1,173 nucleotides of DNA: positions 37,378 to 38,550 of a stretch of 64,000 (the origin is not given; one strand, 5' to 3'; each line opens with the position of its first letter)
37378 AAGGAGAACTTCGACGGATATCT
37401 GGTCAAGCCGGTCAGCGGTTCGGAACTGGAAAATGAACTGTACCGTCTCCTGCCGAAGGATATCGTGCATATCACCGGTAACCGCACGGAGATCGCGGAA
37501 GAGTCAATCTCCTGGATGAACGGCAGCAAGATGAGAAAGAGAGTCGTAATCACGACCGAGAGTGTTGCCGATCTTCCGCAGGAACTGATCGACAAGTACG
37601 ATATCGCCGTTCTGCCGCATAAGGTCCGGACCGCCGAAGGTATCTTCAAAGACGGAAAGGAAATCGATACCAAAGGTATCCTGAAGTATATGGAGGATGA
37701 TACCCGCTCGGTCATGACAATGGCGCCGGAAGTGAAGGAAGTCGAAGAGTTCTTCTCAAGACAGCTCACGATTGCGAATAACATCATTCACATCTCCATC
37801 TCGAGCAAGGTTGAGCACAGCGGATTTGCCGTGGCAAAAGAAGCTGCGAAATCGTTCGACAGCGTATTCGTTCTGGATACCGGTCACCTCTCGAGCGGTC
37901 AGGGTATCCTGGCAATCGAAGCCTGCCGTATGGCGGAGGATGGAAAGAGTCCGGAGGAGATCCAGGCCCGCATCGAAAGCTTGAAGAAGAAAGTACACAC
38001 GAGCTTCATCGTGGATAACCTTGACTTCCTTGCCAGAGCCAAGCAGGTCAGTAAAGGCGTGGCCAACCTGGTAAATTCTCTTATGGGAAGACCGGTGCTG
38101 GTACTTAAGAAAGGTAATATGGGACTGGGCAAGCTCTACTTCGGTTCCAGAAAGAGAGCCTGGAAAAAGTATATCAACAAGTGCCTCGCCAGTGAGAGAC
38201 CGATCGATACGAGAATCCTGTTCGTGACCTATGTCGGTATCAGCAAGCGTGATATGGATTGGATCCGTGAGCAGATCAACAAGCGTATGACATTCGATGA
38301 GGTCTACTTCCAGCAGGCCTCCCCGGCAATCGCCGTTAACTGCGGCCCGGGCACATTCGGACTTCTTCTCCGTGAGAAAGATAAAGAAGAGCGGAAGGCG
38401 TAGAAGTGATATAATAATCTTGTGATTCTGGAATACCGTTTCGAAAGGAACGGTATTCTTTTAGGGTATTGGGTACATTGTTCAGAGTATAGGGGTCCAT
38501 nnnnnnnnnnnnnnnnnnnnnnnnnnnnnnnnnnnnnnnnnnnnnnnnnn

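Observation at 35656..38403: Histidine kinase - receiver - DegV fusion: a fatty-acid-binding fold wired to a phosphorelay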

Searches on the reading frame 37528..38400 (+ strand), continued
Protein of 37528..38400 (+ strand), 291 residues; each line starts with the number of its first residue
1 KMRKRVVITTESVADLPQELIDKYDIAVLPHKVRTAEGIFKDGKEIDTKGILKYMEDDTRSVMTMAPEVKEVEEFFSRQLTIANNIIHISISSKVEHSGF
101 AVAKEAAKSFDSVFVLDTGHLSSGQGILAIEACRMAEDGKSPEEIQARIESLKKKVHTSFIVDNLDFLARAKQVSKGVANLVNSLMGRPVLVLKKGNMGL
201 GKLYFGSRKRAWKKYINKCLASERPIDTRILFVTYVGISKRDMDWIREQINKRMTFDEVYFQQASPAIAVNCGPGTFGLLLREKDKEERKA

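Call 73: search_solved_structures(query=P0132, max_evalue=1e-10, show_alignments=4)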
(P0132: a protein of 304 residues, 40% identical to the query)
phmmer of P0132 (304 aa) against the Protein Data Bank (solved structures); distinct sequences matched with E-value up to 1e-10: 14.
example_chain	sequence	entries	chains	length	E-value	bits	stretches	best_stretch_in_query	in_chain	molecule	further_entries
1pzx_A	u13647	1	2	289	1.7e-20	76.9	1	9-285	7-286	Hypothetical protein APC36103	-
4x9x_A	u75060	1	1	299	1.4e-15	60.8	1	8-284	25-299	DegV domain-containing protein MW1315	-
2dt8_A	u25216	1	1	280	1.3e-14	57.5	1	7-279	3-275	DegV family protein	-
6mh9_A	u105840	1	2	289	5.6e-14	55.5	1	6-282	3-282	Fatty Acid Kinase (Fak) B1 protein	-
6nyu_A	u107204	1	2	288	6.4e-14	55.3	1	7-283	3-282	DegV domain-containing protein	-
7sg3_A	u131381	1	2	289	7.2e-14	55.1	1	6-282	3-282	Fatty Acid Kinase B1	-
5woo_A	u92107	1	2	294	8.3e-14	54.9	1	6-282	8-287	EDD domain protein, DegV family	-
5uto_A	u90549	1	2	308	9.8e-14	54.7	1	6-282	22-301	EDD domain protein, DegV family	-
6alw_A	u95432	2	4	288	1.2e-13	54.4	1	7-282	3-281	EDD domain protein, DegV family | Fatty acid Kinase (Fak) B1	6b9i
6nm1_A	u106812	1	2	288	1.5e-13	54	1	7-282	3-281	Fatty acid Kinase (Fak) B1 protein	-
7scl_A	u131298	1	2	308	6.7e-13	51.9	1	6-282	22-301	Fatty Acid Kinase B1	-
3nyi_A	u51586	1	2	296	3.5e-12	49.6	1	9-250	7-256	fat acid-binding protein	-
6dj6_A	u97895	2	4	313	1.3e-11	47.7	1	6-278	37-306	Fatty Acid Kinase (Fak) B2 protein (SPR1019)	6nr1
3fys_A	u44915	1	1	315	1.8e-11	47.2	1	6-281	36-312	Protein degV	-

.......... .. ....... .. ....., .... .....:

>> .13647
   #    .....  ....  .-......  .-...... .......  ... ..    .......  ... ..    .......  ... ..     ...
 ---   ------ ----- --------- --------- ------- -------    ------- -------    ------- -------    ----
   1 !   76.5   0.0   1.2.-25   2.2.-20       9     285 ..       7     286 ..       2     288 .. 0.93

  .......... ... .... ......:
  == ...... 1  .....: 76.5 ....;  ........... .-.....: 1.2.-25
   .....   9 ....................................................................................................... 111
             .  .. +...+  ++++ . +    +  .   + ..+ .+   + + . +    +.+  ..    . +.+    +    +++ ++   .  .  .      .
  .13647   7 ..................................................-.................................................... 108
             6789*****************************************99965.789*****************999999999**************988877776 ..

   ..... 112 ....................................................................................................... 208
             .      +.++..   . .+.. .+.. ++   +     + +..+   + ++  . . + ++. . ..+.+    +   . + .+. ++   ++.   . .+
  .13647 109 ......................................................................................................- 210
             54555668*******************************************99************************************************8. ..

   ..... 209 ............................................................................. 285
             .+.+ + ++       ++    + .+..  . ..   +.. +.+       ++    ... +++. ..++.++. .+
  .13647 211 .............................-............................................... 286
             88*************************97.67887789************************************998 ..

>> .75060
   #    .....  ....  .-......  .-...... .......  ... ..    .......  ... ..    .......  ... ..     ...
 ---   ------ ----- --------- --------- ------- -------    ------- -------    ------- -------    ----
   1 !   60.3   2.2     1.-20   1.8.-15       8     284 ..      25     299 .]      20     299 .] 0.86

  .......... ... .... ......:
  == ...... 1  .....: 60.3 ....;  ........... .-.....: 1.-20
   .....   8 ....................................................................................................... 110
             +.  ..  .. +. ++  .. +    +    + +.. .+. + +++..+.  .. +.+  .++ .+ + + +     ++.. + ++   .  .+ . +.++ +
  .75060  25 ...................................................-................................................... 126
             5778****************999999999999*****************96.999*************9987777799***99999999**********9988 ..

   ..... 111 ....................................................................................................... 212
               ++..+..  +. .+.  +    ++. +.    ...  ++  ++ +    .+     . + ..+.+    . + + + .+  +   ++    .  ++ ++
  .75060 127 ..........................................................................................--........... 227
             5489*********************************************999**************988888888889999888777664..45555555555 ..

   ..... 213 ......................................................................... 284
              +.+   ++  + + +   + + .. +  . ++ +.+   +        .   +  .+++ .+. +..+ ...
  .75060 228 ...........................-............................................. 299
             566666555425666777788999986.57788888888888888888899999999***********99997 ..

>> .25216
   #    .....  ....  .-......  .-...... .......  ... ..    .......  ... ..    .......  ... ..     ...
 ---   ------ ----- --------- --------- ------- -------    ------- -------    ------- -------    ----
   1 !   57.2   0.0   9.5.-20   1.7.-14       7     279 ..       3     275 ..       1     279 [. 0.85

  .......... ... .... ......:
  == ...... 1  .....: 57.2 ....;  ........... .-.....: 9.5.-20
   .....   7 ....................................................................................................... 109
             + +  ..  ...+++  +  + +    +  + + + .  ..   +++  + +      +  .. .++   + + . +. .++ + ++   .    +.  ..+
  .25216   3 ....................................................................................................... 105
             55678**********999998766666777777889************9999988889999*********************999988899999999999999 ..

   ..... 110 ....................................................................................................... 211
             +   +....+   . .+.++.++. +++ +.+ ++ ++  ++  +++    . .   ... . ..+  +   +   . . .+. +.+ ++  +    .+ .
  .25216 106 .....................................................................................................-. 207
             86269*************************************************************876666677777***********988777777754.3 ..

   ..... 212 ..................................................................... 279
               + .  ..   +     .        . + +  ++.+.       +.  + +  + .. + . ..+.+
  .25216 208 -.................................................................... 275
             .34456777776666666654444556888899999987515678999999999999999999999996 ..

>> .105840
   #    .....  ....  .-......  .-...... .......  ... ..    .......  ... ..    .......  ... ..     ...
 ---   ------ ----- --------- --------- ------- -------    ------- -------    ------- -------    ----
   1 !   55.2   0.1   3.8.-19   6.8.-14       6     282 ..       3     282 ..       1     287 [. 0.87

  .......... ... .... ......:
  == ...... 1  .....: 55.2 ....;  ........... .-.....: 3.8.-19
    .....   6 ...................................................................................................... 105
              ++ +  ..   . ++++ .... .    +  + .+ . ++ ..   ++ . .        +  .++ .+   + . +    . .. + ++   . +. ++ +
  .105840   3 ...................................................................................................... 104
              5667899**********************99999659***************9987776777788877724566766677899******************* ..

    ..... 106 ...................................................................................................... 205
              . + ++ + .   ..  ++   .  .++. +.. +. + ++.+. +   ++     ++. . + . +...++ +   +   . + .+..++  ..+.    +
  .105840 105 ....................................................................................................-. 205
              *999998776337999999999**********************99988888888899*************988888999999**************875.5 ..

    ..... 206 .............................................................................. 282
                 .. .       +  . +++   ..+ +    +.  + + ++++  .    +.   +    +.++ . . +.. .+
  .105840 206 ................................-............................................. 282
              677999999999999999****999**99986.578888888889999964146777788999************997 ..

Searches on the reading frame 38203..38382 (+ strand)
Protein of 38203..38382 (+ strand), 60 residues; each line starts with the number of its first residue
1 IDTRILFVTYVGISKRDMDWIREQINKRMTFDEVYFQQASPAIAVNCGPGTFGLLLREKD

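Call 72: search_solved_structures(query=window:38203-38382:+, max_evalue=10, show_alignments=5)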
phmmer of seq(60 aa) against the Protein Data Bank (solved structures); distinct sequences matched with E-value up to 10: 13.
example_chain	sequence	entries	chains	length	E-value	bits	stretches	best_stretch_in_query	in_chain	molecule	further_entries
2bwm_A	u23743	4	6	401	0.15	15.5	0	26-57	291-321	PSATHYRELLA VELUTINA LECTIN PVL | PSATHYRELLA VELUTINA LECTIN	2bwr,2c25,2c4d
4up4_A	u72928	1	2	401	0.19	15.2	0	26-57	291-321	LECTIN PVL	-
4v7h_BC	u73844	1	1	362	0.27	14.7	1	15-54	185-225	60S ribosomal protein L3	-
7naf_B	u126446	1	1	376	0.29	14.6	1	15-54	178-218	60S ribosomal protein L3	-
5fci_L3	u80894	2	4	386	0.3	14.5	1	15-54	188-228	60S ribosomal protein L3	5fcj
4u3m_L3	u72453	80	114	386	0.3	14.5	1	15-54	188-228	60S ribosomal protein L3 | Large ribosomal subunit protein uL3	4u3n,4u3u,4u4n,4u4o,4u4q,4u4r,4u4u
6woo_B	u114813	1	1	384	0.3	14.5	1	15-54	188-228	uL3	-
3j6x_L3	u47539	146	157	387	0.31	14.5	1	15-54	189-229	60S ribosomal protein L3 | UL3 | uL3 (yeast L3)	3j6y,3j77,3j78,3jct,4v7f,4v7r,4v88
4v6i_BC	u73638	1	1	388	0.31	14.5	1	15-54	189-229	60S ribosomal protein rpL3 (L3p)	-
9bh5_CB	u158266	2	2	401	0.47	13.9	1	12-54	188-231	Large ribosomal subunit protein uL3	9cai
7qos_A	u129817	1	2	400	1.2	12.6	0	23-52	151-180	Cyclopropane-fatty-acyl-phospholipid synthase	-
5mb4_A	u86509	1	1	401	1.2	12.6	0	29-56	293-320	GlcNAc specific lectin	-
1gq6_A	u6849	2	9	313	1.5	12.3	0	18-58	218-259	PROCLAVAMINATE AMIDINO HYDROLASE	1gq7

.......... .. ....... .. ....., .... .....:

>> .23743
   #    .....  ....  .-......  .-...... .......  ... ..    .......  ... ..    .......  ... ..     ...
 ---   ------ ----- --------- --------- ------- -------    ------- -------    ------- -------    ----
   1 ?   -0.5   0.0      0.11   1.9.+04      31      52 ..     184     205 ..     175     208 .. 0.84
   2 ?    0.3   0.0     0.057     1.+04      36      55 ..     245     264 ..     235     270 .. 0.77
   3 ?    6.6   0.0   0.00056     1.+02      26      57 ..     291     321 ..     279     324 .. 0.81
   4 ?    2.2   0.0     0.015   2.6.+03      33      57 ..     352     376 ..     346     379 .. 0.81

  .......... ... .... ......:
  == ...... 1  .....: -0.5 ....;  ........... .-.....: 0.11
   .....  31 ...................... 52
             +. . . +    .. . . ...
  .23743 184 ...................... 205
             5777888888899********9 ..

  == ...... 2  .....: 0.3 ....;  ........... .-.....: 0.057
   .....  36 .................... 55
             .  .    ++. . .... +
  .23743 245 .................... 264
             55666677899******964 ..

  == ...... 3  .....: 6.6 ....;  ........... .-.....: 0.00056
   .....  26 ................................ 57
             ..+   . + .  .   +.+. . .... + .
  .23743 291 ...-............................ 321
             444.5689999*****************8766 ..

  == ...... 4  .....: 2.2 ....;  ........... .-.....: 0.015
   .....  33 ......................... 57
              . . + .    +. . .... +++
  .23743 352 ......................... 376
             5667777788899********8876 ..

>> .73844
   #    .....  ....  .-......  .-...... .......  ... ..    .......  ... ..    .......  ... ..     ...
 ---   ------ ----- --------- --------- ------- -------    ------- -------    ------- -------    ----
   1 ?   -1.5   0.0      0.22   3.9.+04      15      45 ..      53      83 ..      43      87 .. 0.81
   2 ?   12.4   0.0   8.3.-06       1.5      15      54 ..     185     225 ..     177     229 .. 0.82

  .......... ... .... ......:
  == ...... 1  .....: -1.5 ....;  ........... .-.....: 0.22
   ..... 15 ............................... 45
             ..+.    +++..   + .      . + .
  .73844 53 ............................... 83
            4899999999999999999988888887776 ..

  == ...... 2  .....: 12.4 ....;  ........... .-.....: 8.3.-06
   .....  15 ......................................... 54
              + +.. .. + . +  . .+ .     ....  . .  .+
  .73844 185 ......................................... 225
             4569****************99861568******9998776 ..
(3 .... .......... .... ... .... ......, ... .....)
